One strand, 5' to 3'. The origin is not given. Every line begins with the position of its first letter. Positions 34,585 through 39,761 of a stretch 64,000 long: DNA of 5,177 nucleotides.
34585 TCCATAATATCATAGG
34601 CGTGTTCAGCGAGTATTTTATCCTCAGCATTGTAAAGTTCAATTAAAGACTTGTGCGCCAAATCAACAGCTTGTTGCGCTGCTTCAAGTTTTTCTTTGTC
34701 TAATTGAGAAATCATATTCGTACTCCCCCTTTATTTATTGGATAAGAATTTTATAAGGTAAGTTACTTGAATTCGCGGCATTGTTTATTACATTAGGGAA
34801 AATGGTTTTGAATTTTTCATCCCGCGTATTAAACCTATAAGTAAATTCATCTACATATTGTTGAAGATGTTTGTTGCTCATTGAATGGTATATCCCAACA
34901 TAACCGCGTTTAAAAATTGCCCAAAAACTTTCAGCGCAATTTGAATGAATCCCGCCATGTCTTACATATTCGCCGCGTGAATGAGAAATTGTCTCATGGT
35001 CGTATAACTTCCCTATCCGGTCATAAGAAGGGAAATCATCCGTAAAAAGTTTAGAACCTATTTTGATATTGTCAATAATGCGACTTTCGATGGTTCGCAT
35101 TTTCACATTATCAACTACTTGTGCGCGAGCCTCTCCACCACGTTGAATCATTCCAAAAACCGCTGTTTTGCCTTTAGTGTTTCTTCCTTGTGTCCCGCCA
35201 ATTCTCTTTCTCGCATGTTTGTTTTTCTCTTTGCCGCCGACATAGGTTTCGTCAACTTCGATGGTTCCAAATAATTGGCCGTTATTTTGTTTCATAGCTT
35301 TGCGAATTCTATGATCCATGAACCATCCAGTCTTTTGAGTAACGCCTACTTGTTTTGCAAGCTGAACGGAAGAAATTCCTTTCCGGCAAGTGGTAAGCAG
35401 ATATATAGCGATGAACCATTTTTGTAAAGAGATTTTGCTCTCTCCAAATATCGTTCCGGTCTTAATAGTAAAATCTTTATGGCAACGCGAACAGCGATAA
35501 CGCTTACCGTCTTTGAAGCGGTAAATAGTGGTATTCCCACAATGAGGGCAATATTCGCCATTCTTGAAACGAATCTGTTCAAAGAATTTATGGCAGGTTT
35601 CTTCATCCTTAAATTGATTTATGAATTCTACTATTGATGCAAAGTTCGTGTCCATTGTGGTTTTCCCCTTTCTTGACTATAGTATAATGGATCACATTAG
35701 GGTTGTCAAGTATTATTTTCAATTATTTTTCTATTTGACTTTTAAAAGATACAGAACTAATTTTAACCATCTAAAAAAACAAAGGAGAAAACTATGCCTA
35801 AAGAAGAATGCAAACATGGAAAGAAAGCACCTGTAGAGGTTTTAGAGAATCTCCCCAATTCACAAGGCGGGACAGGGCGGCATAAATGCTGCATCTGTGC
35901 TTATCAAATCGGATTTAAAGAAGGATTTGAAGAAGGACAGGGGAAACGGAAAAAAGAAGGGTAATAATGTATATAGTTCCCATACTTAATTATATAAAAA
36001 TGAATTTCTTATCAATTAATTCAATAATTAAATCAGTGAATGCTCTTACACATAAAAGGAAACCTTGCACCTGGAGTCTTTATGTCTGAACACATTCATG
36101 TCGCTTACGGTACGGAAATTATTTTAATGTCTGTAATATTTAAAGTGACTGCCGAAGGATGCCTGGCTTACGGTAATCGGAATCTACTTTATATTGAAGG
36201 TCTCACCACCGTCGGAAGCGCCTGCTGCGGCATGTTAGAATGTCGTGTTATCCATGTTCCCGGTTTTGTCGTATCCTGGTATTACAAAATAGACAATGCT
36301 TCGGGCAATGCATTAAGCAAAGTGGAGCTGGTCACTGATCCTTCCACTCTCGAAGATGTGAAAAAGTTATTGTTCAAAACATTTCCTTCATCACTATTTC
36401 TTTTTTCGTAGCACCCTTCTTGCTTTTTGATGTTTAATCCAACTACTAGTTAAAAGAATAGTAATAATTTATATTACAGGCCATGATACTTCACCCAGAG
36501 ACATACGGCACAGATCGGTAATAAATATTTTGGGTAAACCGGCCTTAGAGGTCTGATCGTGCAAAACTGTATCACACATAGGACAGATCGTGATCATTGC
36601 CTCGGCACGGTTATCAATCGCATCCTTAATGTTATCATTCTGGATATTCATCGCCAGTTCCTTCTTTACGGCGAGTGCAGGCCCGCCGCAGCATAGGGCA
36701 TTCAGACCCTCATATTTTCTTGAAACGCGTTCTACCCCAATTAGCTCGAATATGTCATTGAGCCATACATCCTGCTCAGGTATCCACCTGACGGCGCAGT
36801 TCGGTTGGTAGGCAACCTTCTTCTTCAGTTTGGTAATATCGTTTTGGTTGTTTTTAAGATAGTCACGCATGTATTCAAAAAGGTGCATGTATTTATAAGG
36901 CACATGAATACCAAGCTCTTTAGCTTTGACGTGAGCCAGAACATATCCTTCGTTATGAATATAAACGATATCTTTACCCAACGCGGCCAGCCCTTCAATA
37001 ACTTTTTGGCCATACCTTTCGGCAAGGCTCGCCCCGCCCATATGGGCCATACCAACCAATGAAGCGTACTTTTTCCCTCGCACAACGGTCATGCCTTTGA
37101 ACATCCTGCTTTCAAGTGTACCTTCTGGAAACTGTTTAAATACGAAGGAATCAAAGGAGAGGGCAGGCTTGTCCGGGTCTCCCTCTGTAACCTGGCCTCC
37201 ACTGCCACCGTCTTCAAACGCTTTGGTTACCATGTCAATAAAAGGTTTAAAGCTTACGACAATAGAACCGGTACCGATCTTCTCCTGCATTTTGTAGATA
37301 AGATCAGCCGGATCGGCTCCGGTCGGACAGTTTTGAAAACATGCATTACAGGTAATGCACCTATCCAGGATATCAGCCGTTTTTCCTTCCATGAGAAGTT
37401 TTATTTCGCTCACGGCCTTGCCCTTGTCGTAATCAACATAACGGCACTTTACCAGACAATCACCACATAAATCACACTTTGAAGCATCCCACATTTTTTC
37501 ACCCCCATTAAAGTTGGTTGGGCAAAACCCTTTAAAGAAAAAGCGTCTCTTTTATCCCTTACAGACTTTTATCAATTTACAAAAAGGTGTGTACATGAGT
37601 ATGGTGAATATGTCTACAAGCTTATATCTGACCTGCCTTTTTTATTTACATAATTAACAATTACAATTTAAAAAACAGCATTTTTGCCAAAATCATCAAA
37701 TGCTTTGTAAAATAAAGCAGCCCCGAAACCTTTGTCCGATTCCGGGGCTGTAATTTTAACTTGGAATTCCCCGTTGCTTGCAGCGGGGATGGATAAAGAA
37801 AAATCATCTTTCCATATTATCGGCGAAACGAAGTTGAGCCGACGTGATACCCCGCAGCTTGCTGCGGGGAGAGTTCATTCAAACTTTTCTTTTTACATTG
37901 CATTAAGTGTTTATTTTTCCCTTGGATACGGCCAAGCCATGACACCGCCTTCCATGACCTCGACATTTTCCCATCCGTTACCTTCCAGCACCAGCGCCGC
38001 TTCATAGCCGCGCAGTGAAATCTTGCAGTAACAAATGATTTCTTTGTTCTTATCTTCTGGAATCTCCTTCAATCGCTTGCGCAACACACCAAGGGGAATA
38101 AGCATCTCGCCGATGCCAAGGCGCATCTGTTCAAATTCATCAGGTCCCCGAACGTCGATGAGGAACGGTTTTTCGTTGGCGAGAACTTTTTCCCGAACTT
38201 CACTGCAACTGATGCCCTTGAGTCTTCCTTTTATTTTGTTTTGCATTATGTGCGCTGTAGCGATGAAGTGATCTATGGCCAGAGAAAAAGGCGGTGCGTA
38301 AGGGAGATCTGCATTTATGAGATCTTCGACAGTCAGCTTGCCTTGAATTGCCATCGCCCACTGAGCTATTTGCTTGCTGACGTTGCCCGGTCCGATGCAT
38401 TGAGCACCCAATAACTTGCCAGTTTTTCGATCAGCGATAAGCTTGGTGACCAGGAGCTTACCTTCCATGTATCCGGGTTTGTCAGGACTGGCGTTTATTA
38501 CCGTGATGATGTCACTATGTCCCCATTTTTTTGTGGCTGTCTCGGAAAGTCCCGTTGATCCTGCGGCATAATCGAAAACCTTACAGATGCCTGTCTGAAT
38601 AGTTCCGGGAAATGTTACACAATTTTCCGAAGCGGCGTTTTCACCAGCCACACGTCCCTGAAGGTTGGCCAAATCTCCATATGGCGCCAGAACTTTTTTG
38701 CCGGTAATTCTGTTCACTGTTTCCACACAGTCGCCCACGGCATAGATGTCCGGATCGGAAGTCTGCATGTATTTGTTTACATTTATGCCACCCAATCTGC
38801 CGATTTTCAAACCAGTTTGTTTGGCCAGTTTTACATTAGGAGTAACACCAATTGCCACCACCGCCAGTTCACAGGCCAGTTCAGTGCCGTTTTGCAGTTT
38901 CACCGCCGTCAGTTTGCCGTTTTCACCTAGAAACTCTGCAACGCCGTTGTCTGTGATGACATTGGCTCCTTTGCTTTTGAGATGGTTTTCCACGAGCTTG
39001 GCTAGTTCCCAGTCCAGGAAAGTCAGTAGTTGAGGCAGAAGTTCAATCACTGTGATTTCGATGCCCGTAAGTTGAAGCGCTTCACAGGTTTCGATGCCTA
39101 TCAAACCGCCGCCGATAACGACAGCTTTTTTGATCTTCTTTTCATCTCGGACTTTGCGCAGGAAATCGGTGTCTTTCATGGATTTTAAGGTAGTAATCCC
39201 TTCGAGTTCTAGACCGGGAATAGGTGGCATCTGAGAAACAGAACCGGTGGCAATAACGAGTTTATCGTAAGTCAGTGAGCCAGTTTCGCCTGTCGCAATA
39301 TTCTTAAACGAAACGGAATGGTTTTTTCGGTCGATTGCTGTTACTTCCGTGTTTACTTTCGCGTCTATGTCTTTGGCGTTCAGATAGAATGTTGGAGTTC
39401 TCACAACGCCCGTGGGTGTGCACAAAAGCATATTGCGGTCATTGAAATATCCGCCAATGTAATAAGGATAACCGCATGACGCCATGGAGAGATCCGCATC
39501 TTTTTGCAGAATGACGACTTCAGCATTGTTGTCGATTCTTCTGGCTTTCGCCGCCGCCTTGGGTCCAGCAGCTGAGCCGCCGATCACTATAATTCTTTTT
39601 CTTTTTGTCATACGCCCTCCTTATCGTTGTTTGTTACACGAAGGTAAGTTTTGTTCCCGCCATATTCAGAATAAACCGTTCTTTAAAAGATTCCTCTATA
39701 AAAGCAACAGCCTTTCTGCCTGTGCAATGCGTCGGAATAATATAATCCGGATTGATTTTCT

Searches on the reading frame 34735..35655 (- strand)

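Call 50: search_protein_families(library=pfam, proteins=[window:34735-35655:-], max_evalue=0.00001)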
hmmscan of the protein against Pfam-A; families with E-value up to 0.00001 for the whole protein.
window:34735-35655:- (306 aa): 2 families
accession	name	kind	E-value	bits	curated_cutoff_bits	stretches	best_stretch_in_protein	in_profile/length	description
PF12762.13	DDE_Tnp_IS1595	-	4e-44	150.8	27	1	127-276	1-153/153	ISXO2-like transposase domain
PF12760.12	Zn_ribbon_IS1595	-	2.8e-14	53.2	25.4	1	16-60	1-45/46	Transposase zinc-ribbon domain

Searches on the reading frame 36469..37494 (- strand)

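Call 50: search_protein_families(library=pfam, proteins=[window:36469-37494:-], max_evalue=0.00001)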
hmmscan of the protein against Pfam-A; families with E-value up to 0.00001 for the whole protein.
window:36469-37494:- (341 aa): 3 families
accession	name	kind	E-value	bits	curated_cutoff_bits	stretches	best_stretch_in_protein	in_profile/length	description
PF02754.22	CCG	-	9.2e-08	32.5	20.6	1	227-311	1-84/85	Cysteine-rich domain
PF13187.11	Fer4_9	-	4.7e-06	27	27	1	6-59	1-50/52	4Fe-4S dicluster domain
PF00037.32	Fer4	-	8.6e-06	25.8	21.1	0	43-60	5-22/24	4Fe-4S binding domain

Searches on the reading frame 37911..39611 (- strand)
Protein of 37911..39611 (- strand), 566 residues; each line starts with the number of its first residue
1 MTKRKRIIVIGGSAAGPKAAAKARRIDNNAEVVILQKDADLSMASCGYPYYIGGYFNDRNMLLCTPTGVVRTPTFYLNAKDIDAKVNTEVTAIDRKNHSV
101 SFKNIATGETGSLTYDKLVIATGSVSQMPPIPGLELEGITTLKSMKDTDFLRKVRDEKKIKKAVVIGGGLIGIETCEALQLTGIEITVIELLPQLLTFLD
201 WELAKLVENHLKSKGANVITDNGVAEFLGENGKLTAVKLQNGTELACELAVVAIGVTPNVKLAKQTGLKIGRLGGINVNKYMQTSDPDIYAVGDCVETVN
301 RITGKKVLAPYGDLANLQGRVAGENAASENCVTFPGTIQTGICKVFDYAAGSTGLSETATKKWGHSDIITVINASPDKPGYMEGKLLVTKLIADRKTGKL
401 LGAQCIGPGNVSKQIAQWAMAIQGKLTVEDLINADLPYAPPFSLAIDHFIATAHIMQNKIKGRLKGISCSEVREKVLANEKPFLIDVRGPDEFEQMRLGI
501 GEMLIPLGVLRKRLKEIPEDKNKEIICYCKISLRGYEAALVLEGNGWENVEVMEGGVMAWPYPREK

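Call 50: search_protein_families(library=pfam, proteins=[window:37911-39611:-], max_evalue=0.00001)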
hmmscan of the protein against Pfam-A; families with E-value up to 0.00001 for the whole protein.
window:37911-39611:- (566 aa): 6 families
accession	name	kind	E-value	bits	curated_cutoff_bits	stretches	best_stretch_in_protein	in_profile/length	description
PF07992.20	Pyr_redox_2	-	2.5e-62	211.4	26.1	1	6-299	2-281/291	Pyridine nucleotide-disulphide oxidoreductase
PF00070.33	Pyr_redox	-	1.8e-16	60.8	22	1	162-241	1-81/82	Pyridine nucleotide-disulphide oxidoreductase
PF02852.28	Pyr_redox_dim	-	3e-16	60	25.3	1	343-446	4-106/110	Pyridine nucleotide-disulphide oxidoreductase, dimerisation domain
PF00581.25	Rhodanese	-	5.5e-10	40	22.2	1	478-560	10-99/102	Rhodanese-like domain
PF03486.20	HI0933_like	-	3.4e-09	36.9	50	0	204-297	112-221/244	HI0933-like protein Rossmann domain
PF13738.12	Pyr_redox_3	-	8.7e-09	35.5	30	1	77-293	91-305/305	Pyridine nucleotide-disulphide oxidoreductase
